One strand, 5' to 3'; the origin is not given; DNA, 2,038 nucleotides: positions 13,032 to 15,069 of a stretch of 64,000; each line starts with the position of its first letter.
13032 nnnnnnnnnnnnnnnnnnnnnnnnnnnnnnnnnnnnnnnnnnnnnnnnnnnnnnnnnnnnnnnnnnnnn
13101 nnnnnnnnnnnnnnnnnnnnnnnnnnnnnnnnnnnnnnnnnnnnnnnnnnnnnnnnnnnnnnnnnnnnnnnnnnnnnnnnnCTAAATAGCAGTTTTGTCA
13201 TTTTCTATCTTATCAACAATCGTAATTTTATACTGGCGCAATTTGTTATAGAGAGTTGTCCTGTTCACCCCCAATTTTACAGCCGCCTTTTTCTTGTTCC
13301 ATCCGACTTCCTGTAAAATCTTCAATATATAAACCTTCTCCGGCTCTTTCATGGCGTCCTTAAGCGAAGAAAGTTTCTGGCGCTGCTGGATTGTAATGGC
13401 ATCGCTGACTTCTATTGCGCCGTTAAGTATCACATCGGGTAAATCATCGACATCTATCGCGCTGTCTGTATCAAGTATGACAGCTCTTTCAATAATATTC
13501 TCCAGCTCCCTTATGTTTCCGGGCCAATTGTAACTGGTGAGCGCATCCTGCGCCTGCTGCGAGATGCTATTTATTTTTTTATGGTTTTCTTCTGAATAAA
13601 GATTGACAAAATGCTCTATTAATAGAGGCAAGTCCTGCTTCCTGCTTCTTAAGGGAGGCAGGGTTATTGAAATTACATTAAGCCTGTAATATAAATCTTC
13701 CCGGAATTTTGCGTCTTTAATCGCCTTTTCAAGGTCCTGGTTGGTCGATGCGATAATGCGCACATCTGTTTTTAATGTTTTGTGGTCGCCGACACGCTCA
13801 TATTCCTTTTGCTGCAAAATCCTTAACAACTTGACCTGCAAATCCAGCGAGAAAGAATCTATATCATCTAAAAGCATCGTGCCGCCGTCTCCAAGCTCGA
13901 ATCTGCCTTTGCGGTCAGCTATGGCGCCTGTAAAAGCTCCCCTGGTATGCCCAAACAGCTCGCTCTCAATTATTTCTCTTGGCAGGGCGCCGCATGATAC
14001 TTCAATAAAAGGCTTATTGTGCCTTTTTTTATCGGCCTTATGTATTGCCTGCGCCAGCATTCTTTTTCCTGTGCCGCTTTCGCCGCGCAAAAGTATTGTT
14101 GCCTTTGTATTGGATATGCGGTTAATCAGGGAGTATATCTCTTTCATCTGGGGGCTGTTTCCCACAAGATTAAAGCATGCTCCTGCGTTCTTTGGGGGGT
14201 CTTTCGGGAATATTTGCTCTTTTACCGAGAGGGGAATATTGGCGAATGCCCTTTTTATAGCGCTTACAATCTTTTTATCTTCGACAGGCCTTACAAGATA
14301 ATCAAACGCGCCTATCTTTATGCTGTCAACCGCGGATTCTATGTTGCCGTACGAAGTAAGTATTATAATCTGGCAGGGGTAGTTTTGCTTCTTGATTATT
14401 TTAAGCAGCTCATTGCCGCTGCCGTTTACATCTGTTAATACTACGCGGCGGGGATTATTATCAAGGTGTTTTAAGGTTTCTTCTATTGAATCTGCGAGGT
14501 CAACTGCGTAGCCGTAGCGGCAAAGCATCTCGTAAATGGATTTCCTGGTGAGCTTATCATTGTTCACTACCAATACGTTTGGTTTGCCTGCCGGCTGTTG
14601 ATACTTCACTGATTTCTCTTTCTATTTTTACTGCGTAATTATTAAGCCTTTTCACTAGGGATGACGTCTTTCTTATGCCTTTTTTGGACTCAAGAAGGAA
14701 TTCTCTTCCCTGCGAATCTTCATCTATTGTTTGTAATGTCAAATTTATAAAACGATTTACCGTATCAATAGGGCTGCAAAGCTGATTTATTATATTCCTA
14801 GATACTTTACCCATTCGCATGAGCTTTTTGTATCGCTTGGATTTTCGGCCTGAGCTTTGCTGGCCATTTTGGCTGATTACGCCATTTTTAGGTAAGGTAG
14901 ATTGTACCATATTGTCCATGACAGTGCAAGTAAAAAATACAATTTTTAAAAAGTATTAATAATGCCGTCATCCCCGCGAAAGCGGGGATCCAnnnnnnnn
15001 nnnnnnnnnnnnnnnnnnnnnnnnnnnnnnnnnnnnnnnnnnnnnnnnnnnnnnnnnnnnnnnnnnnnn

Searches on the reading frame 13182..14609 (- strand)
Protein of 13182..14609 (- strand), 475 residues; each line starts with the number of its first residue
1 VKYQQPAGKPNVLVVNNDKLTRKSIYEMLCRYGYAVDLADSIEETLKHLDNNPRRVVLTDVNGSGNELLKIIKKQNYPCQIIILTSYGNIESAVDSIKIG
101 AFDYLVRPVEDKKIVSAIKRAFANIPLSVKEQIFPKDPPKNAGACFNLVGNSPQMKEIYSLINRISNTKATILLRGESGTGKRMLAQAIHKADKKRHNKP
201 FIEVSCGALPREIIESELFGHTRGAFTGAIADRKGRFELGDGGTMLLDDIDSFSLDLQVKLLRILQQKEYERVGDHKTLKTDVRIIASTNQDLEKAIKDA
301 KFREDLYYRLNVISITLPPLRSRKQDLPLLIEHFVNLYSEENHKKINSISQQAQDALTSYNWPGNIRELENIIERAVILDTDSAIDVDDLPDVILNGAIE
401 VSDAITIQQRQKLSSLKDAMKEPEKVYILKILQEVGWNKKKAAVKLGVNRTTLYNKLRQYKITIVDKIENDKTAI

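Call 7: search_protein_families(library=ncbifam, proteins=[window:13182-14609:-], max_evalue=0.001)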
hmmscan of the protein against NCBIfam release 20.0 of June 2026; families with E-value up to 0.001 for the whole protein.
window:13182-14609:- (475 aa): 76 families (the best 25 are shown)
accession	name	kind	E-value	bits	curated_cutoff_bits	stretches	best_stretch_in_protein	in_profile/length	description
NF008469.0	PRK11361.1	equivalog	6.8e-125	417.3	714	1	11-464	6-458/461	acetoacetate metabolism transcriptional regulator AtoC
TIGR01818.1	ntrC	equivalog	1.2e-119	400.2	558.6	1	12-459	1-462/463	nitrogen regulation protein NR(I)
NF007689.0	PRK10365.1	equivalog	4.2e-108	362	760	1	11-457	7-439/441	sigma-54-dependent response regulator transcription factor ZraR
TIGR01817.1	nifA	equivalog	4.1e-106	355.9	528.85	1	141-464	191-531/534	nif-specific transcriptional activator NifA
TIGR02915.1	PEP_resp_reg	equivalog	5.6e-105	351.7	502.6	1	13-462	2-444/445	PEP-CTERM-box response regulator transcription factor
NF041552.1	TF_PrdR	equivalog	2.9e-104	349.5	795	1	145-461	266-577/577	sigma-54 dependent transcriptional regulator PrdR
NF041946.1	LuxO_transreg_Vib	equivalog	6.5e-101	338.4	800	1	30-461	17-461/463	quorum-sensing sigma-54 dependent transcriptional regulator LuxO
NF050807.1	TransRegFlbDCaul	equivalog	1.7e-96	323.8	750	1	28-462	19-440/454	sigma-54-dependent transcriptional regulator FlbD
NF038308.1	RNA_repair_RtcR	equivalog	1e-94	318.3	650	1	10-462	29-518/530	RNA repair transcriptional activator RtcR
NF008176.1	PRK10923.1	equivalog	2e-94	316.8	620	1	11-457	5-463/469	nitrogen regulation protein NR(I)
NF051870.1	NAssimRespRegNtrX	equivalog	5.2e-94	315.7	600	1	11-459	3-449/452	nitrogen assimilation response regulator NtrX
NF011695.0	PRK15115.1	equivalog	6.7e-93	311.9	763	1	11-462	8-438/445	two-component system response regulator GlrR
NF049963.1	RespRegFlgRCampy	domain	2.2e-91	306.9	750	1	11-462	2-429/429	fla regulon two-component system response regulator FlgR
NF003451.0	PRK05022.1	equivalog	3.7e-91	306.4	476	1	144-459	188-507/512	nitric oxide reductase transcriptional regulator NorR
NF041906.1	V4R_TF_MobR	exception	8.3e-86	288.6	999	1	130-459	218-543/544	phenol degradation transcriptional regulator MobR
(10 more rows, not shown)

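Call 23: search_protein_families(library=pfam, proteins=[window:13182-14609:-], max_evalue=0.01)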
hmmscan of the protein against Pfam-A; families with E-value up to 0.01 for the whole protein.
window:13182-14609:- (475 aa): 13 families
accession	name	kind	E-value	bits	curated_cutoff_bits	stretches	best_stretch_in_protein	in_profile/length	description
PF00158.32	Sigma54_activat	-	1e-66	224.3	20.2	1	148-315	1-167/168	Sigma-54 interaction domain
PF25601.1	AAA_lid_14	-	1.1e-27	96.1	27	1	321-398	1-78/87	AAA+ ATPase lid domain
PF14532.12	Sigma54_activ_2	-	2.5e-20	73.6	25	1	149-320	1-138/138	Sigma-54 interaction domain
PF00072.30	Response_reg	-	2.5e-17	63.5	30.2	1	12-119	1-111/111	Response regulator receiver domain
PF02954.25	HTH_8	-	1.8e-13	50.4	22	1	422-460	4-42/42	Bacterial regulatory protein, Fis family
PF07728.20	AAA_5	-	1.7e-08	35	22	1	172-292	2-124/139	AAA domain (dynein-related subfamily)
PF00004.35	AAA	-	9.4e-06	26.5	21.2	1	172-294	1-115/131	ATPase family associated with various cellular activities (AAA)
PF18024.7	HTH_50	-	0.00019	21.5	27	1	415-462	3-49/50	Helix-turn-helix domain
PF13191.12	AAA_16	-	0.00023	22.1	32.6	1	148-209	2-63/167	AAA ATPase domain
PF13384.12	HTH_23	-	0.0022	18.2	24.6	1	421-460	3-41/50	Homeodomain-like domain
PF07724.20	AAA_2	-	0.0028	18.2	27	1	169-302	3-136/166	AAA domain (Cdc48 subfamily)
PF04851.21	ResIII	-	0.0073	16.7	22.5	0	151-202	5-57/164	Type III restriction enzyme, res subunit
PF21219.3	USH1C_N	-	0.0096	16.4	27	0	15-60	15-58/74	Harmonin, N-terminal domain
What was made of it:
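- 13182..14609 (-): Response-regulator type sigma-54 enhancer-binding protein (REC + AAA+ + HTH_8). It is the candidate activator. Pfam Sigma54_activat at 1e-66 (call 23).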

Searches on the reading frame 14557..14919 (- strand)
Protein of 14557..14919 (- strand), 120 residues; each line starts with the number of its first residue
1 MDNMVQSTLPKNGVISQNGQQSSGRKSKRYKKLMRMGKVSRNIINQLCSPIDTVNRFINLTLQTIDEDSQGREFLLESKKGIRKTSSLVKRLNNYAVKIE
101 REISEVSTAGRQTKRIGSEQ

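Call 7: search_protein_families(library=ncbifam, proteins=[window:14557-14919:-], max_evalue=0.001)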
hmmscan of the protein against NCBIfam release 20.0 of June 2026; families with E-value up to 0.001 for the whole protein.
window:14557-14919:- (120 aa): 0 families

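Call 23: search_protein_families(library=pfam, proteins=[window:14557-14919:-], max_evalue=0.01)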
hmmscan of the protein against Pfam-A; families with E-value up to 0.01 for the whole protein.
window:14557-14919:- (120 aa): 1 family
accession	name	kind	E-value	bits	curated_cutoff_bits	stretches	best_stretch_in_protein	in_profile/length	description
PF22741.1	PTP-NADK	-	0.00084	19.2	27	1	52-111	93-147/163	DSP-PTPase phosphatase fused to NAD+ Kinase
